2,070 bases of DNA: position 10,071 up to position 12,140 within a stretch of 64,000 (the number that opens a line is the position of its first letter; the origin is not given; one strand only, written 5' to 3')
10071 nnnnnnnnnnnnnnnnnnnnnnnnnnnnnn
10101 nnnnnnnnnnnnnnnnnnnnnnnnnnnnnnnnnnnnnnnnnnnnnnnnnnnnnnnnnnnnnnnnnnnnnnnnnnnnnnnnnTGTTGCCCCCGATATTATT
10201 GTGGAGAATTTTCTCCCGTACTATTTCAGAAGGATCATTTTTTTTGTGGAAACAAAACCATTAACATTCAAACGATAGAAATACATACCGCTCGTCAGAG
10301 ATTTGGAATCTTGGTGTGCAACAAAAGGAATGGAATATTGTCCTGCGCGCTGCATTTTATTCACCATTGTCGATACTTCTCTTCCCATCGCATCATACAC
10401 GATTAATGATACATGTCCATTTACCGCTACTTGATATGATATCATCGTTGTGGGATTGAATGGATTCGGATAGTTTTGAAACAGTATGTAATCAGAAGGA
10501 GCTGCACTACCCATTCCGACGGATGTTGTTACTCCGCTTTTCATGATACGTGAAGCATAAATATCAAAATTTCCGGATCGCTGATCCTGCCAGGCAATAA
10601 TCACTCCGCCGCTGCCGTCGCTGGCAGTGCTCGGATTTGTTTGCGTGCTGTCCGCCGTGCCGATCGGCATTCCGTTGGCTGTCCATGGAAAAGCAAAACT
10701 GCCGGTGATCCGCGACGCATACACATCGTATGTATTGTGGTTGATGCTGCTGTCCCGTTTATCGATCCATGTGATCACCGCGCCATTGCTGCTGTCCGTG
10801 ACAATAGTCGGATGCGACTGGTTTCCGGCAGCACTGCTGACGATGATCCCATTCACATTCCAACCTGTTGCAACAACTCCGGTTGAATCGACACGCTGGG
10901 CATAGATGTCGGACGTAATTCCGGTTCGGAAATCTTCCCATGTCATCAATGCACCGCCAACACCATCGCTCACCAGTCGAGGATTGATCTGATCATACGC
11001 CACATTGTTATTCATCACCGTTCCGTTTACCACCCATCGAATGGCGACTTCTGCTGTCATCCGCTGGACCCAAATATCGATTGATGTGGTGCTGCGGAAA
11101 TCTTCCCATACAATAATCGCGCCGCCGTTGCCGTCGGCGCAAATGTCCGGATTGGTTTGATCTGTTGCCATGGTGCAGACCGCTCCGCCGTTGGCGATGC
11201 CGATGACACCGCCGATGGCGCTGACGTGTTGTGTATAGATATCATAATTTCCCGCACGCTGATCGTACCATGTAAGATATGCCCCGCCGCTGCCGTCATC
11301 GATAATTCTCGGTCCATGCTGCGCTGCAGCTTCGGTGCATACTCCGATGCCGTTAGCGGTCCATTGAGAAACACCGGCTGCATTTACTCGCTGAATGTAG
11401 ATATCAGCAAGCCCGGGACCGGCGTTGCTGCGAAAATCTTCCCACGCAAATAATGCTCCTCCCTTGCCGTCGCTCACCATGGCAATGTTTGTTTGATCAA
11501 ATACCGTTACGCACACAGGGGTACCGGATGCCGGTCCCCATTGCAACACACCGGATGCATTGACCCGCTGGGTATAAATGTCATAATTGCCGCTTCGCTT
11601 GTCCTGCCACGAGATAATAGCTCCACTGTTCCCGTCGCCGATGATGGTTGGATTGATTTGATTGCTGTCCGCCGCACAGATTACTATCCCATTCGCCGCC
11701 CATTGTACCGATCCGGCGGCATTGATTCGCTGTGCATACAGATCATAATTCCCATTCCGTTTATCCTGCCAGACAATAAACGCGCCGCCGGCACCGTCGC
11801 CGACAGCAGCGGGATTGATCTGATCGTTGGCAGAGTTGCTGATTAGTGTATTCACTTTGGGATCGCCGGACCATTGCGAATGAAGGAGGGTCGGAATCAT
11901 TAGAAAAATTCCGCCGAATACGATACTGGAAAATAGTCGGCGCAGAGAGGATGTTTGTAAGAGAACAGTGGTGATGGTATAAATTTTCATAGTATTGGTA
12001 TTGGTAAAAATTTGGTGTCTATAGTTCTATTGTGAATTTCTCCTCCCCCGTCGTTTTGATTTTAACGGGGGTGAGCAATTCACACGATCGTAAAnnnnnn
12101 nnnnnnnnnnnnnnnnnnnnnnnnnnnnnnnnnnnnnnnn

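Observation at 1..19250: Accessory island of seven DUF3494 (ice-binding-like) paralogs with combinatorial anchoring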

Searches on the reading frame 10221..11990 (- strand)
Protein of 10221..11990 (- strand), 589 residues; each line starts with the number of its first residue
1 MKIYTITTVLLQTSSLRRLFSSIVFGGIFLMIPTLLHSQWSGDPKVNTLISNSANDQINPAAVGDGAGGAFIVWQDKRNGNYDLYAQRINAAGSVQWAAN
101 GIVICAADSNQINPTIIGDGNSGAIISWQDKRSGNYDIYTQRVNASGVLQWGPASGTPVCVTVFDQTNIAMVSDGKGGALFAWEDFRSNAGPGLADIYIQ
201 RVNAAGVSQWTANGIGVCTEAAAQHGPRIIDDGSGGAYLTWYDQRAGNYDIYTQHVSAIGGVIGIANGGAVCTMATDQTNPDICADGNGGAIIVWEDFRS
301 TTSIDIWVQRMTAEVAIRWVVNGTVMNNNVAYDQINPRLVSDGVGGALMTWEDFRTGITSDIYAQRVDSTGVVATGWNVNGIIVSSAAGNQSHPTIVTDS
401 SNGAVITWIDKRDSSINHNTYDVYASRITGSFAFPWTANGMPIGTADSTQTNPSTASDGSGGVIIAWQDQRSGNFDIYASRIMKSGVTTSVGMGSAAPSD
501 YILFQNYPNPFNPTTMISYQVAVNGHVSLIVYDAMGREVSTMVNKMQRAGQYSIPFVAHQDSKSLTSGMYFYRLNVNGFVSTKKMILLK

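Call 3: search_protein_families(library=pfam, proteins=[window:10221-11990:-], max_evalue=0.01)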
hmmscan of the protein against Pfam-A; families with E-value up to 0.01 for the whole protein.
window:10221-11990:- (589 aa): 2 families
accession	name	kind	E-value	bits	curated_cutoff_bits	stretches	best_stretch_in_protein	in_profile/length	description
PF18962.6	Por_Secre_tail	-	2.7e-06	28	27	1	507-586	2-74/75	Secretion system C-terminal sorting domain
PF07372.17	DUF1491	-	0.00017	22.3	25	0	62-100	25-63/104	Protein of unknown function (DUF1491)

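Call 30: search_protein_families(library=ncbifam, proteins=[window:10221-11990:-], max_evalue=0.001)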
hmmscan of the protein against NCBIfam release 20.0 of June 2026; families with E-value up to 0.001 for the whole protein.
window:10221-11990:- (589 aa): 5 families
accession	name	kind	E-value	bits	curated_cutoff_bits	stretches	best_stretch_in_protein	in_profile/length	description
TIGR04275.1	beta_prop_Msarc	repeat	2.2e-17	62.5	85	1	49-85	3-34/40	beta-propeller repeat protein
TIGR04183.1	Por_Secre_tail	domain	1.3e-09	37.8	23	1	507-586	2-70/72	T9SS type A sorting domain-containing protein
NF053835.1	PDIAV_lipo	equivalog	5.6e-09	35.9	90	0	275-302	86-113/458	PDIAV motif-containing lipoprotein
NF038113.1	T9SSA_dep_M36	equivalog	5.7e-07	28.1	885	1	503-587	792-868/869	T9SS-dependent M36 family metallopeptidase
NF052323.1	T9SSA_dep_M6i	equivalog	3.9e-06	25.1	600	1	506-577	960-1027/1043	T9SS-dependent M6-like inactivated metalloprotease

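Call 62: predict_structure(protein=window:10221-11990:-)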
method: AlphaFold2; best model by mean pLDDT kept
length: 589 residues; sequences in the alignment: 1
mean_pLDDT: 32.3   pTM: 0.19
mean pLDDT of the five models: 32.3, 30.2, 26.2, 25.9, 25.3
residues with pLDDT >= 90: 0; 70-90: 0; 50-70: 19; < 50: 570
segments of 3 or more residues with pLDDT < 50: 1-5, 10-12, 29-589
pLDDT, mean of each block of 10 residues (from residue 1): 48 53 51 39 34 34 34 40 37 28 28 34 37 35 27 27 27 31 32 29 26 27 32 33 33 27 27 32 34 33 31 27 22 26 29 30 28 27 26 31 33 30 32 28 27 34 37 36 28 26 33 35 36 38 39 36 33 36 27
secondary structure, 60 per line:
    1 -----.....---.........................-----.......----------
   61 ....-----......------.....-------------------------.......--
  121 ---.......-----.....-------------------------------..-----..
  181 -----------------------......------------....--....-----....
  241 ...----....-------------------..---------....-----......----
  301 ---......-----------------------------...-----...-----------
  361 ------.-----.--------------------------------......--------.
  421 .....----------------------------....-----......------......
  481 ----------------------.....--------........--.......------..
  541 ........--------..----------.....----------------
elements in order: H6-10 H14-38 H44-50 E61-64 E70-75 E82-86 E112-118 E124-130 E136-140 H204-209 H222-225 E228-231 E237-243 E248-251 E282-285 E291-296 E304-309 E339-341 E347-349 E406-411 E420-425 E454-457 E463-468 E475-480 E503-507 E516-523 E526-532 H539-548 E569-573
